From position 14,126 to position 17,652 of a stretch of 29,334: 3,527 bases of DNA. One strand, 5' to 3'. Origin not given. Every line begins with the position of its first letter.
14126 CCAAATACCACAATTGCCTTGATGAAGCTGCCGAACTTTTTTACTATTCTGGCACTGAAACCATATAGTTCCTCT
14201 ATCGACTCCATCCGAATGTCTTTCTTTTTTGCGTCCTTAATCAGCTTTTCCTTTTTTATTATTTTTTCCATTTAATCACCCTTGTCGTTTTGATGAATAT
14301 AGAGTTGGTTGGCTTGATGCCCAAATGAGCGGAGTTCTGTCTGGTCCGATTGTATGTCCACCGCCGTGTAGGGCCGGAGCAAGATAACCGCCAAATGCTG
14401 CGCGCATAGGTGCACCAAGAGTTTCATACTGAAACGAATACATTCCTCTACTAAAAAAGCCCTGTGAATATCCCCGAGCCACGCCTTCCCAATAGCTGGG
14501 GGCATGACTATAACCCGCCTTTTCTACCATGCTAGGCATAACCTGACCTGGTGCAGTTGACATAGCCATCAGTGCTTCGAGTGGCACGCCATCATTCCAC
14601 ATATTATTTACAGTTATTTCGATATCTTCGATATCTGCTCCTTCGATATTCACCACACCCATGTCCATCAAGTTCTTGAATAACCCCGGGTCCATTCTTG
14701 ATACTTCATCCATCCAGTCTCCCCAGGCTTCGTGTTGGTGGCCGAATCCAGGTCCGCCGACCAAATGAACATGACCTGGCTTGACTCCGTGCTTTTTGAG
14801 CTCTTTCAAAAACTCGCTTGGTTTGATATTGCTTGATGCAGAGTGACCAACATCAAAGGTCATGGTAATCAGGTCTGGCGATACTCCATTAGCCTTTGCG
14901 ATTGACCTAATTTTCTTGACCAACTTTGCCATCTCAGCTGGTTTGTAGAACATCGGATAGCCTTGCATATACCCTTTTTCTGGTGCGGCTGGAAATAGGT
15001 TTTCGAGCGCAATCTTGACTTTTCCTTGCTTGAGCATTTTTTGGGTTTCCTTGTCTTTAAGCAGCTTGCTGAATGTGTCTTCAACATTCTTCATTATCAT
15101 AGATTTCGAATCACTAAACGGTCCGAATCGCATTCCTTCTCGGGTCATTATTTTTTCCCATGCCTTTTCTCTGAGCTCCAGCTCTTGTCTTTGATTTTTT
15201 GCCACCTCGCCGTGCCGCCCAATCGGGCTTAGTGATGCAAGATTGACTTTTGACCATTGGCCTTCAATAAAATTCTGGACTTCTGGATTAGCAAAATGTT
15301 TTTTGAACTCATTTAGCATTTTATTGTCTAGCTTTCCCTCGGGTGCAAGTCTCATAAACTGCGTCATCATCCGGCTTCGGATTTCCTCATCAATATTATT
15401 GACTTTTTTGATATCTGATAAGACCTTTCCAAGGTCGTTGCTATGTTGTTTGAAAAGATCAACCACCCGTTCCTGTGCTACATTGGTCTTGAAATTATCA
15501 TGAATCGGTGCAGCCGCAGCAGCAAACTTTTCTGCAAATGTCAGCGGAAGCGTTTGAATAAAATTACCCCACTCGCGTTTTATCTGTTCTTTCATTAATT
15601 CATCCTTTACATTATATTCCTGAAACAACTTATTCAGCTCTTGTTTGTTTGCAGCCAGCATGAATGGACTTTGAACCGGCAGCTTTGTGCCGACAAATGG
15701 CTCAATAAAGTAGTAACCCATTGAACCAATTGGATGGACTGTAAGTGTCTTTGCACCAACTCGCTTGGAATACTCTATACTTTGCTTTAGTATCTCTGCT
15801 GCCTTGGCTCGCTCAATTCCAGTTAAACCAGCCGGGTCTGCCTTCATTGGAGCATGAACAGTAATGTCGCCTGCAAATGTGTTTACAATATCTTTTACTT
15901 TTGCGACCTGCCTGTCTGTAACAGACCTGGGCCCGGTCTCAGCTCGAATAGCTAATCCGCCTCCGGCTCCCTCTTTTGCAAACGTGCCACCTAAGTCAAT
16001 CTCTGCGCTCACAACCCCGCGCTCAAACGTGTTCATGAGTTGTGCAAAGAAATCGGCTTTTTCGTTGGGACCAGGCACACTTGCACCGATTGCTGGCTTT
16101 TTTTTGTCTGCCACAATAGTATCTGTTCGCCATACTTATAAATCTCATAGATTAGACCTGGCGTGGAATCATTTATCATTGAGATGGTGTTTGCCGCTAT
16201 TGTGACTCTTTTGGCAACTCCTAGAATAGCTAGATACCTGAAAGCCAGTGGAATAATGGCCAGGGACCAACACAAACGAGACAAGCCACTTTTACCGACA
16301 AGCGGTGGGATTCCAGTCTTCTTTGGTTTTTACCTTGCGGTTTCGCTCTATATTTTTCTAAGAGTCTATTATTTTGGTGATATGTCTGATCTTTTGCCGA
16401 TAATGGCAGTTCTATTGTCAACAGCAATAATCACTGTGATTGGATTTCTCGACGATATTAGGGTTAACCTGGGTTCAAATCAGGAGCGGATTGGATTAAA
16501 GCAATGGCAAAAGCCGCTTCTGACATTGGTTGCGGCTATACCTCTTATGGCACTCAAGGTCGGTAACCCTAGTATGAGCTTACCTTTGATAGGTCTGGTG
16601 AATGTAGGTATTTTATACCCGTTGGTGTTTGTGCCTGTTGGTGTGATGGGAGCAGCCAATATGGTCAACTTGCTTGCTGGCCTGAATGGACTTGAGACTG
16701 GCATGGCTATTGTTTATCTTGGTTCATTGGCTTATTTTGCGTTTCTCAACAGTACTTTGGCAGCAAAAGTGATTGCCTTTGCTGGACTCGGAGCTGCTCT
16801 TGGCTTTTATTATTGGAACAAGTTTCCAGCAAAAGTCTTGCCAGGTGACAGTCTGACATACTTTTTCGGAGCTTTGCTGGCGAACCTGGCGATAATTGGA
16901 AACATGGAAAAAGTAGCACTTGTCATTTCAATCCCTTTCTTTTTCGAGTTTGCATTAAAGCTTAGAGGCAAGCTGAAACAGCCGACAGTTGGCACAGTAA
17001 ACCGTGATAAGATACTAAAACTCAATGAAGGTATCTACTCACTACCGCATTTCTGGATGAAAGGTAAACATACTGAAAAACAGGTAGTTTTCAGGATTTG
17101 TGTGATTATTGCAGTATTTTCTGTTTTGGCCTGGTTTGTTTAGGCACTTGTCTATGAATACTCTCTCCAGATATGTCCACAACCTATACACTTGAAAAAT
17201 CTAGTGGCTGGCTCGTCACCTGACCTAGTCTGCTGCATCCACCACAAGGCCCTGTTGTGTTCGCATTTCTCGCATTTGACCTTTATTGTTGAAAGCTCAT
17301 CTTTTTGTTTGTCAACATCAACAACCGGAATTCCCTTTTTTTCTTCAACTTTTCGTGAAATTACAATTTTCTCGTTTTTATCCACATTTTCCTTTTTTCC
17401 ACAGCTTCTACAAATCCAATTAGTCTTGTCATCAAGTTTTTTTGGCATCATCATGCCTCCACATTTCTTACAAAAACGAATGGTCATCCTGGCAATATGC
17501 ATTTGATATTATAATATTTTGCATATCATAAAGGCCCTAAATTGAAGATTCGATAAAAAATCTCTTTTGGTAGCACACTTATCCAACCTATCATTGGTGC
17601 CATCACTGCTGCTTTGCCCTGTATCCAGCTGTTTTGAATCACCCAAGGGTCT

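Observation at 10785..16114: Tight - strand cluster of a TIM-barrel protein, two tandem NTase-HEPN fusion paralogs, Tsr3, eL40 and a UbiA-like protein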

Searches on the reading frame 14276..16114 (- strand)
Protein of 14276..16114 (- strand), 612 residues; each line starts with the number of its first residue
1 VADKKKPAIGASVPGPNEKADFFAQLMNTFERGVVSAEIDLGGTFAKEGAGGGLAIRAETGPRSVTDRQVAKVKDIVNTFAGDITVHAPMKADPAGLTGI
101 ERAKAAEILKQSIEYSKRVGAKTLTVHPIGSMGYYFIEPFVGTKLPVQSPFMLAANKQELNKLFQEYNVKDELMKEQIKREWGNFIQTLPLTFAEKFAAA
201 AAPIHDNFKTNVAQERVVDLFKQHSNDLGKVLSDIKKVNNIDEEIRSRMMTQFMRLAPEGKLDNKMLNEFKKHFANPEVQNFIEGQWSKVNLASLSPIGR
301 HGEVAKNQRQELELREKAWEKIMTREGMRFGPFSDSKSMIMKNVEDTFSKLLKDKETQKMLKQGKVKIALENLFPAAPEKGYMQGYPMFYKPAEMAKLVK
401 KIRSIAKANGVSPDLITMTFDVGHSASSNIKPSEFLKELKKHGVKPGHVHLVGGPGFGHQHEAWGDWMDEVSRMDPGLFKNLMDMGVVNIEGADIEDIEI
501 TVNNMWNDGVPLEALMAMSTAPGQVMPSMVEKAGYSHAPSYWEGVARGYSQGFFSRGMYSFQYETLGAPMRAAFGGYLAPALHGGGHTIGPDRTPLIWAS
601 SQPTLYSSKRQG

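Call 3: search_protein_families(library=pfam, proteins=[window:14276-16114:-], max_evalue=0.1)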
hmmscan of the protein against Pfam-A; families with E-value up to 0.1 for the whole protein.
window:14276-16114:- (612 aa): 2 families
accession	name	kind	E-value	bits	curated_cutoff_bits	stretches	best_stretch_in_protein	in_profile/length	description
PF01261.30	AP_endonuc_2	-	2.4e-08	34.4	31.1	1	67-128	27-89/249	Xylose isomerase-like TIM barrel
PF02562.22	PhoH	-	0.077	12.9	27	0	334-369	73-108/205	PhoH-like protein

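Call 4: search_protein_families(library=ncbifam, proteins=[window:14276-16114:-], max_evalue=0.1)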
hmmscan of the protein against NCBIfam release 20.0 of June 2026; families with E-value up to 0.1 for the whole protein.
window:14276-16114:- (612 aa): 5 families
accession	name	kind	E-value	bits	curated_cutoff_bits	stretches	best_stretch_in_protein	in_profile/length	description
NF041277.1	coba_remo_CbiR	equivalog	0.0001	21.9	105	0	66-131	44-109/249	cobamide remodeling phosphodiesterase CbiR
NF002196.0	PRK01060.1-1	equivalog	0.035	13.4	333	1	72-129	53-112/297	deoxyribonuclease IV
NF035939.1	TIM_EboE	equivalog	0.044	12.5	250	0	402-451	195-244/379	metabolite traffic protein EboE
TIGR02439.1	catechol_proteo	equivalog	0.062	12.3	392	0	419-456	188-226/285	catechol 1,2-dioxygenase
NF011044.0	PRK14474.1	equivalog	0.095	12.1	339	0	306-364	93-148/258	F0F1 ATP synthase subunit B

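Call 12: search_solved_structures(query=window:14276-16114:-, max_evalue=1)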
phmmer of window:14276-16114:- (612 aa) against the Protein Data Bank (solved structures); distinct sequences matched with E-value up to 1: 3.
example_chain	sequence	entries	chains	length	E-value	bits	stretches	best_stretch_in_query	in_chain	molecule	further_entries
3wqo_A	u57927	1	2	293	4.1e-05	25.7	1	416-497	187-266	Uncharacterized protein MJ1311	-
8axy_A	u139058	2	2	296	0.045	15.6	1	60-133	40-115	Probable endonuclease 4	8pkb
8edd_A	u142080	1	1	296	0.045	15.6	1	60-133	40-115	Probable endonuclease 4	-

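Call 19: find_homologous_proteins(query=window:14276-16114:-)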
Query window:14276-16114:- (612 aa): 18 proteins with E <= 0.001 among 8000 candidates.
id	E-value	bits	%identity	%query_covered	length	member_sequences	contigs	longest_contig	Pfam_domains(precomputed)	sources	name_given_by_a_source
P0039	0.0e+0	1395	100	100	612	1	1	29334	PF01261.31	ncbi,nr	ncbi:MAG: hypothetical protein GOU99_02335 [Candidatus Altiarchaeota archaeon]|nr:hypothetical prote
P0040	2.3e-208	712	53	100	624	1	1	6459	PF01261.31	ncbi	-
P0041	2.0e-198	679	50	99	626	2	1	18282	PF01261.31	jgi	-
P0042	7.7e-194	664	50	100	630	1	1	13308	-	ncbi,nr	ncbi:MAG: hypothetical protein GOV00_02440 [Candidatus Altiarchaeota archaeon]|nr:hypothetical prote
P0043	6.4e-192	658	50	100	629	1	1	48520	PF01261.31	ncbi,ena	-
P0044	2.0e-184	633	47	100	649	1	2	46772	PF01261.31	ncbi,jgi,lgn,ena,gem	-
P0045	3.7e-176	605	46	100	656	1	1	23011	PF01261.31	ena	-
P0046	6.2e-176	605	45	100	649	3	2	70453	PF01261.31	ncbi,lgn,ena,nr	ncbi:MAG TPA: sugar phosphate isomerase/epimerase [archaeon]|nr:sugar phosphate isomerase/epimerase 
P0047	1.9e-173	597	46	100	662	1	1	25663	PF01261.31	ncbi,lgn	-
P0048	1.2e-168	581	45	100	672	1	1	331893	PF01261.31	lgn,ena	-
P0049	1.9e-168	580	43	100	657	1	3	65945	PF01261.31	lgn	-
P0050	2.8e-168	579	44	100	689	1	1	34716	PF01261.31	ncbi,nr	ncbi:MAG: hypothetical protein GOU98_03020 [Candidatus Altiarchaeota archaeon]|nr:hypothetical prote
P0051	8.2e-168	578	44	99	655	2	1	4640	PF01261.31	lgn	-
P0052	1.2e-167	577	45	100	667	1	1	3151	PF01261.31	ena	-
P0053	1.5e-164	567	44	99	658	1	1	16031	PF01261.31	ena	-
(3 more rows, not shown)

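Call 35: predict_structure(alignment_id=A2)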
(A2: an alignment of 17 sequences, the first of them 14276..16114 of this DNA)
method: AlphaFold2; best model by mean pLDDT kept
length: 612 residues; sequences in the alignment: 17
mean_pLDDT: 66.6   pTM: 0.64
mean pLDDT of the five models: 66.6, 65.6, 64.8, 64.7, 64.4
residues with pLDDT >= 90: 174; 70-90: 171; 50-70: 56; < 50: 211
segments of 3 or more residues with pLDDT < 50: 1-21, 43-65, 375-380, 452-475, 478-612
pLDDT, mean of each block of 10 residues (from residue 1): 31 37 54 57 41 28 51 69 72 83 90 85 85 81 82 93 85 87 88 76 90 95 93 90 94 93 94 94 93 89 91 93 87 84 94 93 87 53 68 90 95 90 63 81 80 34 34 46 40 32 30 33 38 40 36 26 24 26 26 29 27 29
secondary structure, 60 per line:
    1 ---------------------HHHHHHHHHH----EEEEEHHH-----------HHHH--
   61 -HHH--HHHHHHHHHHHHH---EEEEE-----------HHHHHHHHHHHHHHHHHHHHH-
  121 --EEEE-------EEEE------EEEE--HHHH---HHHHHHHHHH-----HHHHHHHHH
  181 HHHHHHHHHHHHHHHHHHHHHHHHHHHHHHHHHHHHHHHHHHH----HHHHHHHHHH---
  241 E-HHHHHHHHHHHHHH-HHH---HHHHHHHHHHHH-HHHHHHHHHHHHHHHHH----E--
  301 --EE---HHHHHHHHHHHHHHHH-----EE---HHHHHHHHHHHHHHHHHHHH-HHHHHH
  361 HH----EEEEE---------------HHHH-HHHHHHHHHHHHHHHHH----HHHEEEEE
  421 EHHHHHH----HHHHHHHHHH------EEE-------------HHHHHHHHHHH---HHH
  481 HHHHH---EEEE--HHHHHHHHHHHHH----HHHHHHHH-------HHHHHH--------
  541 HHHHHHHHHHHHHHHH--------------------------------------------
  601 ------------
elements in order: H22-31 E36-40 H55-58 H67-79 E83-87 H99-119 E123-126 E134-137 E144-147 H150-153 H157-166 H172-223 H228-237 H243-256 H264-275 H277-293 H308-323 H334-353 H355-362 E367-371 H387-390 H392-408 E416-421 H422-427 H432-441 E448-450 H464-474 H478-485 E489-492 H495-507 H512-519 H527-532 H541-556

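Call 41: fold_search(model_id=the predicted structure, library=pdb)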
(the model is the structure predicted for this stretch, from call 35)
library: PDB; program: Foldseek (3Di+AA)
matches with E <= 10: 886; with E <= 0.001: 1
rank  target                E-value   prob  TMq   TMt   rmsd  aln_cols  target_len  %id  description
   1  3wqo_B                6.9e-04  1.00  0.30  0.62  11.8       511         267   12  Crystal structure of D-tagatose 3-epimerase-like protein (released 2014-07-09)
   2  4eac_A                1.6e-03  1.00  0.28  0.40  17.8       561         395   10  Crystal structure of mannonate dehydratase from Escherichia coli strain K12 (released 2013-03-27)
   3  3wqo_A                4.7e-03  1.00  0.27  0.55  12.3       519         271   12  Crystal structure of D-tagatose 3-epimerase-like protein (released 2014-07-09)
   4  4eac_C                4.7e-03  1.00  0.28  0.40  18.1       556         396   10  Crystal structure of mannonate dehydratase from Escherichia coli strain K12 (released 2013-03-27)
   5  6xia                  5.2e-03  0.99  0.23  0.33  23.5       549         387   10  REFINEMENT OF GLUCOSE ISOMERASE FROM STREPTOMYCES ALBUS AT 1.65 ANGSTROMS WITH DATA FROM AN IMAGING PLATE (released 1991-10-15)
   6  4lnc                  6.8e-03  0.98  0.23  0.33  24.0       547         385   10  Neutron structure of the cyclic glucose bound Xylose Isomerase E186Q mutant (released 2014-02-12)
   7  1bxc_A                1.1e-02  0.96  0.23  0.32  21.8       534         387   11  XYLOSE ISOMERASE FROM THERMUS CALDOPHILUS (released 1999-02-16)
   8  1bxb_A                1.5e-02  0.94  0.23  0.33  24.9       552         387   11  XYLOSE ISOMERASE FROM THERMUS THERMOPHILUS (released 1999-02-16)
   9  8xix                  1.6e-02  1.00  0.30  0.59  13.2       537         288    9  KeDt3e within Co (released 2024-12-25)
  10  1xic                  2.1e-02  0.96  0.24  0.34  22.6       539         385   10  MODES OF BINDING SUBSTRATES AND THEIR ANALOGUES TO THE ENZYME D-XYLOSE ISOMERASE (released 1994-06-22)
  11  2gyi_A                2.1e-02  0.95  0.24  0.34  23.7       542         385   11  DESIGN, SYNTHESIS, AND CHARACTERIZATION OF A POTENT XYLOSE ISOMERASE INHIBITOR, D-THREONOHYDROXAMIC ACID, AND HIGH-RES (released 1995-07-10)
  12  5y4i                  2.1e-02  0.92  0.23  0.32  23.4       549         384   11  Crystal structure of glucose isomerase in complex with glycerol in one metal binding mode (released 2017-09-20)
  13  2qw5_B                2.2e-02  1.00  0.27  0.45  14.0       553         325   10  CRYSTAL STRUCTURE OF A PUTATIVE SUGAR PHOSPHATE ISOMERASE/EPIMERASE (AVA4194) FROM ANABAENA VARIABILIS ATCC 29413 AT 1 (released 2007-09-04)
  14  8xiv                  2.4e-02  1.00  0.29  0.56  12.3       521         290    9  Production of D-psicose (released 2024-12-25)
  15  4hhm_A                2.4e-02  0.93  0.23  0.33  23.7       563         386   10  Crystal structure of a mutant, G219A, of Glucose Isomerase from Streptomyces sp. SK (released 2013-03-27)
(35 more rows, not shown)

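Call 55: search_solved_structures(query=A4, max_evalue=1, show_alignments=5)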
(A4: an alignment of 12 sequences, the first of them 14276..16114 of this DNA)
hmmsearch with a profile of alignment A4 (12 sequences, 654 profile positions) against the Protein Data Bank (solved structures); distinct sequences matched with E-value up to 1: 9.
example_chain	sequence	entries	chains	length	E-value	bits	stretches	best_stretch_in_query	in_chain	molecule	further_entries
3wqo_A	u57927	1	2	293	3.6e-14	55.7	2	396-539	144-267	Uncharacterized protein MJ1311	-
8edd_A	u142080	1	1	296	2.8e-05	26.3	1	67-143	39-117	Probable endonuclease 4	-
8axy_A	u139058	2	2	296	3e-05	26.2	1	67-143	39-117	Probable endonuclease 4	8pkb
3aal_A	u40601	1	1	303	0.022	16.7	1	68-143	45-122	Probable endonuclease 4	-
5zhz_A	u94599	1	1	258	0.1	14.6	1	93-135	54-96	Probable endonuclease 4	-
9e78_3m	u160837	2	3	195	0.21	13.5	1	226-325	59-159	ArcMAP3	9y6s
7tdr_A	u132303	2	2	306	0.24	13.3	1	162-291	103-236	34k2 salivary protein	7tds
2x7v_A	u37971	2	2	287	0.45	12.4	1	73-142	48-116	PROBABLE ENDONUCLEASE 4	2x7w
4hno_A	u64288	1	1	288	0.46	12.4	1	73-142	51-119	Probable endonuclease 4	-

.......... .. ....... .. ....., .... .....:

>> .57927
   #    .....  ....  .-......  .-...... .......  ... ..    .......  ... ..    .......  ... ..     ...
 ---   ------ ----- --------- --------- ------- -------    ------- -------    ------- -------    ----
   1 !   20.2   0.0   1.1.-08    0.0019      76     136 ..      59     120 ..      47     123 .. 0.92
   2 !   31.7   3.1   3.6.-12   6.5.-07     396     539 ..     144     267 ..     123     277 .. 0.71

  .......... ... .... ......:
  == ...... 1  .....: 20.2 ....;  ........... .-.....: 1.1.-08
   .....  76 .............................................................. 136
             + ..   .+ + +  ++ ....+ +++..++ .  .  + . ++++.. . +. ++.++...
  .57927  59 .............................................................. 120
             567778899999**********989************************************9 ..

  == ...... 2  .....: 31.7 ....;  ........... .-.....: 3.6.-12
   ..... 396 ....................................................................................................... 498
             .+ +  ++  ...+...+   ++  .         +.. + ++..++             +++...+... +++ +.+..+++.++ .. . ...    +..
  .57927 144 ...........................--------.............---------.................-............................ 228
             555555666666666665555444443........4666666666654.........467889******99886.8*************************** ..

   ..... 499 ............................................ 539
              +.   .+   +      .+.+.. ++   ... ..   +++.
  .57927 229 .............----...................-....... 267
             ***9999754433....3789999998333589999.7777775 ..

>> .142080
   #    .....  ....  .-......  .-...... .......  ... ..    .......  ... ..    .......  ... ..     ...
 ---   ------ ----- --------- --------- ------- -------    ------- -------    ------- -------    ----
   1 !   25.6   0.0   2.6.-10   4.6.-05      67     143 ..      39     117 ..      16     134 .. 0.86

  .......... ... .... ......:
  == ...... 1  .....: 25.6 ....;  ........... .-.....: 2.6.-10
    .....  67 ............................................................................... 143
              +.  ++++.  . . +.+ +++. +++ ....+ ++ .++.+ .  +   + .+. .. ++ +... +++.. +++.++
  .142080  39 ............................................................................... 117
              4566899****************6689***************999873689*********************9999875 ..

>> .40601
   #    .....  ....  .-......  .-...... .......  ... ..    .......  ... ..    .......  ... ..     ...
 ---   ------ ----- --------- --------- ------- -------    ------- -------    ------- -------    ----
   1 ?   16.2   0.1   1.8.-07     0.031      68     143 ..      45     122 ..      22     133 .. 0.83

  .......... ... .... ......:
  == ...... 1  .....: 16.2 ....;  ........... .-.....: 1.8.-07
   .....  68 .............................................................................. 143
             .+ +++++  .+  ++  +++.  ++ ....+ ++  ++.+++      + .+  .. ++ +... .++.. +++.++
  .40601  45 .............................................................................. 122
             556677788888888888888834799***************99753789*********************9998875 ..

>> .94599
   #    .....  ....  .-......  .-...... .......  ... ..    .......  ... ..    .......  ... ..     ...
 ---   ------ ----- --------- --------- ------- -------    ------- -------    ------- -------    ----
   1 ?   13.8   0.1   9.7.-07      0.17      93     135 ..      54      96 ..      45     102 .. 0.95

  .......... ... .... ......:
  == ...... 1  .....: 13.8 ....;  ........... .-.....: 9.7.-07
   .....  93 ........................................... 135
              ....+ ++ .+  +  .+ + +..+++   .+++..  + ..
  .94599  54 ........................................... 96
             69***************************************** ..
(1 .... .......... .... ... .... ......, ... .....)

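Call 72: find_related_loci(query=A4, collection=metagenome_contigs, flank=7000)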
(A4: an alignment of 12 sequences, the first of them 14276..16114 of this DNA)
Query A4 (612 aa) in metagenome_contigs; peptide patterns used: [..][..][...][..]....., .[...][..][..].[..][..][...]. (x = any residue, [..] = any of these).
215 stretches matched a pattern; 11 encode a relative of the query (tblastn E <= 1e-3); 11 distinct loci.
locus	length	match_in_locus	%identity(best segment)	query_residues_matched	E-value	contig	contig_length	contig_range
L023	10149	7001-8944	47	1-611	0e+0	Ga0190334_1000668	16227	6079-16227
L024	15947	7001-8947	45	1-612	0e+0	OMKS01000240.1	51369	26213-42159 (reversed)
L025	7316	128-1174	51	276-612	7e-100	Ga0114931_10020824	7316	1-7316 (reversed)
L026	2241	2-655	62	394-611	2e-88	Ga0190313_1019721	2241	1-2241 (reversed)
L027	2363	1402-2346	44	4-317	1e-81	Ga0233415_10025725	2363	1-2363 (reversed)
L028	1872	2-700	56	378-610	1e-80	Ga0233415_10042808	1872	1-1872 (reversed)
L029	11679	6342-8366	26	10-611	2e-49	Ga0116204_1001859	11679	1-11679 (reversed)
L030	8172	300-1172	31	341-611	2e-28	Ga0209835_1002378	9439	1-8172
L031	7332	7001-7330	49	2-105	7e-25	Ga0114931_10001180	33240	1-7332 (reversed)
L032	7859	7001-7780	25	10-276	7e-21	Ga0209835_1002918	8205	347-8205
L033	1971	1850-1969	58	1-40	8e-10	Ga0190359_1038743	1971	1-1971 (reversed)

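Call 73: search_protein_families(library=padloc, proteins=[window:14276-16114:-], max_evalue=0.01)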
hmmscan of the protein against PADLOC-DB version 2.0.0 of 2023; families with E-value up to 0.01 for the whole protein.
window:14276-16114:- (612 aa): 0 families

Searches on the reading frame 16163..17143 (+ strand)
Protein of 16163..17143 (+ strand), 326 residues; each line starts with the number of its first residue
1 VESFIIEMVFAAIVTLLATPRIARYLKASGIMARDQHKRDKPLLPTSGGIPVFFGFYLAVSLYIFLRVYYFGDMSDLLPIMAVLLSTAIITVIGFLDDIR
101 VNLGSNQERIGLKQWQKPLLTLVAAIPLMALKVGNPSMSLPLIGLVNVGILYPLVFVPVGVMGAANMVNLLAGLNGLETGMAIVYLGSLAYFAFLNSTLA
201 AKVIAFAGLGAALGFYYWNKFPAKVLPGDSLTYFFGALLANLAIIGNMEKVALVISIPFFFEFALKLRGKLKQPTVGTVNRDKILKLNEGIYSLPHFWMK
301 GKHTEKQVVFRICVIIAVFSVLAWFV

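Call 8: search_protein_families(library=pfam, proteins=[window:16163-17143:+], max_evalue=0.001)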
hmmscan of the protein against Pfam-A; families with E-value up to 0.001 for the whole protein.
window:16163-17143:+ (326 aa): 1 family
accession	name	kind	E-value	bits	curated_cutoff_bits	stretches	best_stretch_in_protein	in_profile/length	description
PF00953.26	Glycos_transf_4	-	2.8e-32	112.4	27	1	81-246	2-159/160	Glycosyl transferase family 4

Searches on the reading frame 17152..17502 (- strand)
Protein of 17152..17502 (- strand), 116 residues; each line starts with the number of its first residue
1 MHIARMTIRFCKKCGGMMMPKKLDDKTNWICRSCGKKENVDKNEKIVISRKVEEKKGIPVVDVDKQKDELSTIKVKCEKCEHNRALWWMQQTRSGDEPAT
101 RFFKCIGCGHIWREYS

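Call 8: search_protein_families(library=pfam, proteins=[window:17152-17502:-], max_evalue=0.001)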
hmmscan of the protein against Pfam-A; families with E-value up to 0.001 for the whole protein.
window:17152-17502:- (116 aa): 3 families
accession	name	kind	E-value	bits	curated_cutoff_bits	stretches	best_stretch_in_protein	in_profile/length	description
PF01096.23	Zn_ribbon_TFIIS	-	3e-18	65.8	21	1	75-113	1-39/39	Transcription factor S-II (TFIIS)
PF02150.21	Zn_ribbon_RPB9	-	3.3e-07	30.5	25.2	1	8-41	1-34/36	RNA polymerases M/15 Kd subunit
PF07282.18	Cas12f1-like_TNB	-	2.6e-05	24.7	26.3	0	7-43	27-55/60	Cas12f1-like, TNB domain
